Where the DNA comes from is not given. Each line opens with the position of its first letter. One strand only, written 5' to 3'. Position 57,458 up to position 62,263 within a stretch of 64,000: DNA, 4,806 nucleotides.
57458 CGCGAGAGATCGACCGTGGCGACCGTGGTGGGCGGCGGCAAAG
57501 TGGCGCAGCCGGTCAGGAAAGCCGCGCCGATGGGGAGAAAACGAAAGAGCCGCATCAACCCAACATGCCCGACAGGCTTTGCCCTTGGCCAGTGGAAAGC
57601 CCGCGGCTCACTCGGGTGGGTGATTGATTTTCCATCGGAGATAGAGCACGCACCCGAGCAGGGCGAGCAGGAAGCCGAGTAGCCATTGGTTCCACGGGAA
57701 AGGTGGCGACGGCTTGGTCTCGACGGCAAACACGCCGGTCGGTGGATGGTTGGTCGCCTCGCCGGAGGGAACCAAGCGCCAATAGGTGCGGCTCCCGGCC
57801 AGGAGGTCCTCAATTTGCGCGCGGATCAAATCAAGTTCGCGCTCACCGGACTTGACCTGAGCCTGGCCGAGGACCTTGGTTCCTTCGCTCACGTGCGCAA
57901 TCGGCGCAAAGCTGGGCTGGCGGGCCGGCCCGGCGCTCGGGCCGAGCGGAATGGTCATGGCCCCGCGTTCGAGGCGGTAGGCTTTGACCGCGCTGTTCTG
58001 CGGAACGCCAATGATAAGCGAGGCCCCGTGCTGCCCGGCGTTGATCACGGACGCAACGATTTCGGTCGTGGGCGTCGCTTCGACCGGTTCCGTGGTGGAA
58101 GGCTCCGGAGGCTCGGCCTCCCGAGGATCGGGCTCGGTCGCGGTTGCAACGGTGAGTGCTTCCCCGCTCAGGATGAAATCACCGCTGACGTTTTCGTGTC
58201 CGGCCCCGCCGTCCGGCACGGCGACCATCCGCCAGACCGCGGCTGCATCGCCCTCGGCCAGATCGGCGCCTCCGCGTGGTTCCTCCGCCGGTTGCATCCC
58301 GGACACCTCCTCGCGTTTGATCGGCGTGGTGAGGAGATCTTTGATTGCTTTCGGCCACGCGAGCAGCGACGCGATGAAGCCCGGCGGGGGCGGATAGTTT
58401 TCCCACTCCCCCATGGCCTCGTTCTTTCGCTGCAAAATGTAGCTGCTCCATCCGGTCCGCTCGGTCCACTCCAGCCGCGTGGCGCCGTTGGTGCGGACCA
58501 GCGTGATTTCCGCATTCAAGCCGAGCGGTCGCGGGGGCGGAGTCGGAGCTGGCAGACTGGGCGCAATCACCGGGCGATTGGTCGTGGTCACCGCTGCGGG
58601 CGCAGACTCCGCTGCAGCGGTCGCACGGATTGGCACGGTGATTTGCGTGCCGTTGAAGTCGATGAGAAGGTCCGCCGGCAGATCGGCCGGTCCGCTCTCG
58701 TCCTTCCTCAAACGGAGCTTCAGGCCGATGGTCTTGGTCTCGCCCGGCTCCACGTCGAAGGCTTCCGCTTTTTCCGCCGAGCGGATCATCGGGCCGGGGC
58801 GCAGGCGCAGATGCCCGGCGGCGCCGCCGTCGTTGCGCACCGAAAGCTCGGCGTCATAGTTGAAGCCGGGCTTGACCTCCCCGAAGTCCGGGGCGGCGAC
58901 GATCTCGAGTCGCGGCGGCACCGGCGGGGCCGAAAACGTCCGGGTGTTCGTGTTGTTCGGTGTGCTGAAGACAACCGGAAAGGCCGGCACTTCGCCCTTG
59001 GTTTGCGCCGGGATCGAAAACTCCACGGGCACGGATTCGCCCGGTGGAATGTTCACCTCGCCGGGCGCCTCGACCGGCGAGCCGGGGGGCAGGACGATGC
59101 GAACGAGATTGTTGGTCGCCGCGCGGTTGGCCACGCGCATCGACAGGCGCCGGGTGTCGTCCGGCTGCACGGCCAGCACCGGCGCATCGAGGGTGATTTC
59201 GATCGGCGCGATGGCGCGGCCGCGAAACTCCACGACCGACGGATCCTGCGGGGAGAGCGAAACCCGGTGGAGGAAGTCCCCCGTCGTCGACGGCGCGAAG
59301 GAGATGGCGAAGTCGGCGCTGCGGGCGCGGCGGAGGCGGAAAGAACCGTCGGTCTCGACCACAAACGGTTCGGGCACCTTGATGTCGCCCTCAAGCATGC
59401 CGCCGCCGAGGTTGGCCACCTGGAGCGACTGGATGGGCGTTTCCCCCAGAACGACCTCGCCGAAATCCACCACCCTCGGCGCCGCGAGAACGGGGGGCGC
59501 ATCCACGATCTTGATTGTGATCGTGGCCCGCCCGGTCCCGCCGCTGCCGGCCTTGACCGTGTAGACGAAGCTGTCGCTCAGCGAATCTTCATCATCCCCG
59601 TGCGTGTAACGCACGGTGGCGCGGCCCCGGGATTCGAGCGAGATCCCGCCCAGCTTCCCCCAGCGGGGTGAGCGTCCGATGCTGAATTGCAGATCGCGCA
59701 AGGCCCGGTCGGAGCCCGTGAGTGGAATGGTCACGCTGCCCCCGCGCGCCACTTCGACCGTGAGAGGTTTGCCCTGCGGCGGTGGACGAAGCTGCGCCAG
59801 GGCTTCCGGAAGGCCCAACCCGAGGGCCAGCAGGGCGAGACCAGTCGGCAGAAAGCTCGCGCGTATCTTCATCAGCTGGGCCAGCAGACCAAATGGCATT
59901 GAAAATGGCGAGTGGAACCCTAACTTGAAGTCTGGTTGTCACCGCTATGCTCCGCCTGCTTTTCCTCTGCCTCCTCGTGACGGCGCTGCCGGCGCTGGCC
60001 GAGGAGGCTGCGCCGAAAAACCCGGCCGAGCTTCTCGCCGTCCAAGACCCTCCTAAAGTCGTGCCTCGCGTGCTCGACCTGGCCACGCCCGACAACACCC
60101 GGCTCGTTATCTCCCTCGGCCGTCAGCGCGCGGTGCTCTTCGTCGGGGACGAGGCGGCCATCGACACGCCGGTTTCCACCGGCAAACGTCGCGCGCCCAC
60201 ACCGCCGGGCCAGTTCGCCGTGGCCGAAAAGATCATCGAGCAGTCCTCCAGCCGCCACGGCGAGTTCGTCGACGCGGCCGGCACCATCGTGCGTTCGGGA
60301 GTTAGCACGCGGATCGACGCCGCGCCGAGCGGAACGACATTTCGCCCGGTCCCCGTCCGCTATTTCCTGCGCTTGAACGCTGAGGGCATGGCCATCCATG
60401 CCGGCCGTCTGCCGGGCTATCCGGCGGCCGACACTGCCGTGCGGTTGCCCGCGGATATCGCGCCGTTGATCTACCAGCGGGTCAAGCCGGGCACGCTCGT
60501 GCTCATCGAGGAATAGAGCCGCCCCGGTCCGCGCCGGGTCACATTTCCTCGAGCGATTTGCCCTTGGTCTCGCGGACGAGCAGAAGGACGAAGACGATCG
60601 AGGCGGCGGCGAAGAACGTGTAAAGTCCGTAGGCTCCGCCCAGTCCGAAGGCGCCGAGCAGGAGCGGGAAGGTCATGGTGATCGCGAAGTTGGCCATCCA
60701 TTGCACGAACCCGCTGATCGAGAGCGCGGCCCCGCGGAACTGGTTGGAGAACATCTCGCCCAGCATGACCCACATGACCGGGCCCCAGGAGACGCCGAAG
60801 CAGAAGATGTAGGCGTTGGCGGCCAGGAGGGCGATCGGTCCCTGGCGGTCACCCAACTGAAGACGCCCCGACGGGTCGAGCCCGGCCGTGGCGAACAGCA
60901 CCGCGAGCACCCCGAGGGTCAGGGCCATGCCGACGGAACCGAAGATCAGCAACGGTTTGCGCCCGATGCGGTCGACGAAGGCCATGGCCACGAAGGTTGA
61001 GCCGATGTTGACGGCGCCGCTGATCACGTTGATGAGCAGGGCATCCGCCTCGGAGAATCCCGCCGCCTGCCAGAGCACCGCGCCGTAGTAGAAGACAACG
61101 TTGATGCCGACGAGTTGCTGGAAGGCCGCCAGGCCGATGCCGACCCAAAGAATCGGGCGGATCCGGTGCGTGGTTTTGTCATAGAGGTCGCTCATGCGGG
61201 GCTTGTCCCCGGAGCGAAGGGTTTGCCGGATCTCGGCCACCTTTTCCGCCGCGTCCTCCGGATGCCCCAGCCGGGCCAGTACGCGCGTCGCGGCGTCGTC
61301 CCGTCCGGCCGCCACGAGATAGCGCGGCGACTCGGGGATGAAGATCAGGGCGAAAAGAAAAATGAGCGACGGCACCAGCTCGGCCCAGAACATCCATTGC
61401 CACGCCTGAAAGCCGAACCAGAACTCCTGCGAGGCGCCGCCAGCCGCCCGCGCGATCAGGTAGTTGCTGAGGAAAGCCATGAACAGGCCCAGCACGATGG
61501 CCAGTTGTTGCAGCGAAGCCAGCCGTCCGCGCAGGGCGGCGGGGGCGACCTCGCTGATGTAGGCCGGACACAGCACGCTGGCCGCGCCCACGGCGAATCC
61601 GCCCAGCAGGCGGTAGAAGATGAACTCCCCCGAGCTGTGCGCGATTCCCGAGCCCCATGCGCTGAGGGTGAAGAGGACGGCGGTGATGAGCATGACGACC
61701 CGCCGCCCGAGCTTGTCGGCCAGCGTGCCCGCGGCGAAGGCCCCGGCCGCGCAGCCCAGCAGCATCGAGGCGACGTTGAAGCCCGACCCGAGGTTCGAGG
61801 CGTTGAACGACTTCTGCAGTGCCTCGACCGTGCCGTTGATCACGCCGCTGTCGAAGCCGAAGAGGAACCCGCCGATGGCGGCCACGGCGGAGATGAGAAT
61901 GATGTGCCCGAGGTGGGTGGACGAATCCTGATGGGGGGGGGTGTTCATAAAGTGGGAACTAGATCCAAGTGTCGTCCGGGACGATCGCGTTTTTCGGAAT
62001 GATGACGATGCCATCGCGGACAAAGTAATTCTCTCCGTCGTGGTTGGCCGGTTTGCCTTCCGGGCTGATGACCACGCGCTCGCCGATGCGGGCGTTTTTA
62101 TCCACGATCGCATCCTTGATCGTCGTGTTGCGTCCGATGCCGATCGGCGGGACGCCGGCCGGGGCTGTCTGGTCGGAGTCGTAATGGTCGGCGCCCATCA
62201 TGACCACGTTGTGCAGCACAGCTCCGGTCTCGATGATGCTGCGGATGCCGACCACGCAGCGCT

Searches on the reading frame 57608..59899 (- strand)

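Call 66: search_protein_families(library=pfam, proteins=[window:57608-59899:-], max_evalue=0.05)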
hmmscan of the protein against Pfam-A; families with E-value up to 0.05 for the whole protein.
window:57608-59899:- (763 aa): 3 families
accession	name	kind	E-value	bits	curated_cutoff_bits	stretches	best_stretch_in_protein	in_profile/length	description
PF22544.2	HYDIN_VesB_CFA65-like_Ig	-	3.6e-07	30.8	25.5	1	140-219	5-88/100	HYDIN/CFA65/VesB-like, Ig-like domain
PF17963.7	Big_9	-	4.7e-06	27.8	23.6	1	47-129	10-88/89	Bacterial Ig domain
PF22073.2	Cep192_D4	-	0.01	16.4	35.5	0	135-218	2-95/112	Cep192 domain 4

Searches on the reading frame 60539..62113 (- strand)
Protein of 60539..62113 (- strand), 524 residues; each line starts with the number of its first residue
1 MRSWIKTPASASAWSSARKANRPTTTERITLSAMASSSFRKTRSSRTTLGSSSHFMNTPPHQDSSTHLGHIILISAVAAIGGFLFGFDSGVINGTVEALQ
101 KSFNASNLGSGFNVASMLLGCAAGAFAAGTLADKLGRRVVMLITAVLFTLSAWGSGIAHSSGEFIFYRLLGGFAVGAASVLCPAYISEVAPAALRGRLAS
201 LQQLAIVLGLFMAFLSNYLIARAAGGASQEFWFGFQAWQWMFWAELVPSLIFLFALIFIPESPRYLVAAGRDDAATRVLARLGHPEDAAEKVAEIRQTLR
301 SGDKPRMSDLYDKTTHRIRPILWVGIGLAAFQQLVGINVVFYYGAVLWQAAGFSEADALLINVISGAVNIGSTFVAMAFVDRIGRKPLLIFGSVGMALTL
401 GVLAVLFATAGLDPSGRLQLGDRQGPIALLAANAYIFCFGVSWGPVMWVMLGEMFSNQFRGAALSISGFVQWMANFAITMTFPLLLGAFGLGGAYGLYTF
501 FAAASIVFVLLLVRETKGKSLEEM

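Call 66: search_protein_families(library=pfam, proteins=[window:60539-62113:-], max_evalue=0.05)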
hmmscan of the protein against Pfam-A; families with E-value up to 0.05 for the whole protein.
window:60539-62113:- (524 aa): 2 families
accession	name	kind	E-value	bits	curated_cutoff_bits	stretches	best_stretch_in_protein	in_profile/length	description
PF00083.30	Sugar_tr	-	2.7e-115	386.2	22.3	1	76-524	3-448/452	Sugar (and other) transporter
PF07690.21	MFS_1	-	7.4e-32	111.1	33.4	1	79-469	2-337/347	Major Facilitator Superfamily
